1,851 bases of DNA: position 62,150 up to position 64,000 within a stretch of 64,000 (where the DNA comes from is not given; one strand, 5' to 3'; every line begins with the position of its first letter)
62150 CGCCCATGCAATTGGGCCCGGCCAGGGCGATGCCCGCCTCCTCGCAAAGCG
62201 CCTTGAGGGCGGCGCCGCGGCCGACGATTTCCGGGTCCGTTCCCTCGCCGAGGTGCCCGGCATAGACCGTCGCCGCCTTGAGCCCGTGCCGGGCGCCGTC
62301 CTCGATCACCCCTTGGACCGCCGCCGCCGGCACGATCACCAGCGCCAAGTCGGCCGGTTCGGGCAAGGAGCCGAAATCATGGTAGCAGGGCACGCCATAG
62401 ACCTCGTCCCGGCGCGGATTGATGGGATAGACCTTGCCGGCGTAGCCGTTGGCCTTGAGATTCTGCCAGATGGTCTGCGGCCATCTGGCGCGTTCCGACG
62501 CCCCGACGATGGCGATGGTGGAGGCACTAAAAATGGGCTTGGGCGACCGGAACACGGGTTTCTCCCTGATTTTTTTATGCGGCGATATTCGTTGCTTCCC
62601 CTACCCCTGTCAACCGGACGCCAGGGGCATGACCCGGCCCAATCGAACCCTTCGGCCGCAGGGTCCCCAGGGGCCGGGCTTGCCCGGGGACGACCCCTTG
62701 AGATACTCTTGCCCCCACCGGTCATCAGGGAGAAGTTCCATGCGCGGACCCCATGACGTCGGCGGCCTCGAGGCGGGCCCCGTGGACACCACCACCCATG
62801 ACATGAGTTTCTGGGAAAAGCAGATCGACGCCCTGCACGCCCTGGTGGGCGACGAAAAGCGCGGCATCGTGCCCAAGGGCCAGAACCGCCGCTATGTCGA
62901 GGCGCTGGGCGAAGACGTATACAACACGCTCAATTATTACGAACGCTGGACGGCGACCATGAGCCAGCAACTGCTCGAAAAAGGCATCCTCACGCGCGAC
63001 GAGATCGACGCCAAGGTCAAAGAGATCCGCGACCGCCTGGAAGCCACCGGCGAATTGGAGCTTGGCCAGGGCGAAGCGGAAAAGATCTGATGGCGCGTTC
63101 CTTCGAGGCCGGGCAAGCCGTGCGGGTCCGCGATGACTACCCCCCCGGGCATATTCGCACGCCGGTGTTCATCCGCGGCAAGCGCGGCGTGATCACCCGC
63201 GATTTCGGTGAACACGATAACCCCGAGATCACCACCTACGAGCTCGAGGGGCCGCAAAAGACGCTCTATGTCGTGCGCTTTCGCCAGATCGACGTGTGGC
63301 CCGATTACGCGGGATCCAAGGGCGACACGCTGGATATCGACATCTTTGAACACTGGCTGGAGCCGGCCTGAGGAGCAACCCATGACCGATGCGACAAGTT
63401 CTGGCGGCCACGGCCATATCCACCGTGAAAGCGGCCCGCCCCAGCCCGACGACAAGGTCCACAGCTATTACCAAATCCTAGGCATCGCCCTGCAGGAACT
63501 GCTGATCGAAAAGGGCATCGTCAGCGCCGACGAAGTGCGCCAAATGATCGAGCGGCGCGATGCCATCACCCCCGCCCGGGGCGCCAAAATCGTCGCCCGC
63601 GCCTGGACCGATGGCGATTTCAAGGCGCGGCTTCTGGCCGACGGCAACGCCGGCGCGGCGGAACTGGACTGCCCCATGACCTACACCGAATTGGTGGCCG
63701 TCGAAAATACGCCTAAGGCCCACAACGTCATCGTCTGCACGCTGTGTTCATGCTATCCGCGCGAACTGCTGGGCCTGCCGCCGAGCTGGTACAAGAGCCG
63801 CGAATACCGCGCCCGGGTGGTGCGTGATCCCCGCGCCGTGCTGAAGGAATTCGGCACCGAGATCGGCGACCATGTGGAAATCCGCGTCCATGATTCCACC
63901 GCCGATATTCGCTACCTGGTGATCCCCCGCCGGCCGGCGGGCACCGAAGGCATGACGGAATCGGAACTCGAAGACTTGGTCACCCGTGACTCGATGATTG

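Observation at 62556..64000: Three-ORF cobalt nitrile-hydratase-family locus with split beta subunit (thiocyanate hydrolase / ToyJKL-like architecture)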

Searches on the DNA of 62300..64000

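Call 73: search_rna_families(source=window, start=62300, end=64000, threshold=evalue, max_evalue=1)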
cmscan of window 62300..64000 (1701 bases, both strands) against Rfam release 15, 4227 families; matches with E-value up to 1: 0.
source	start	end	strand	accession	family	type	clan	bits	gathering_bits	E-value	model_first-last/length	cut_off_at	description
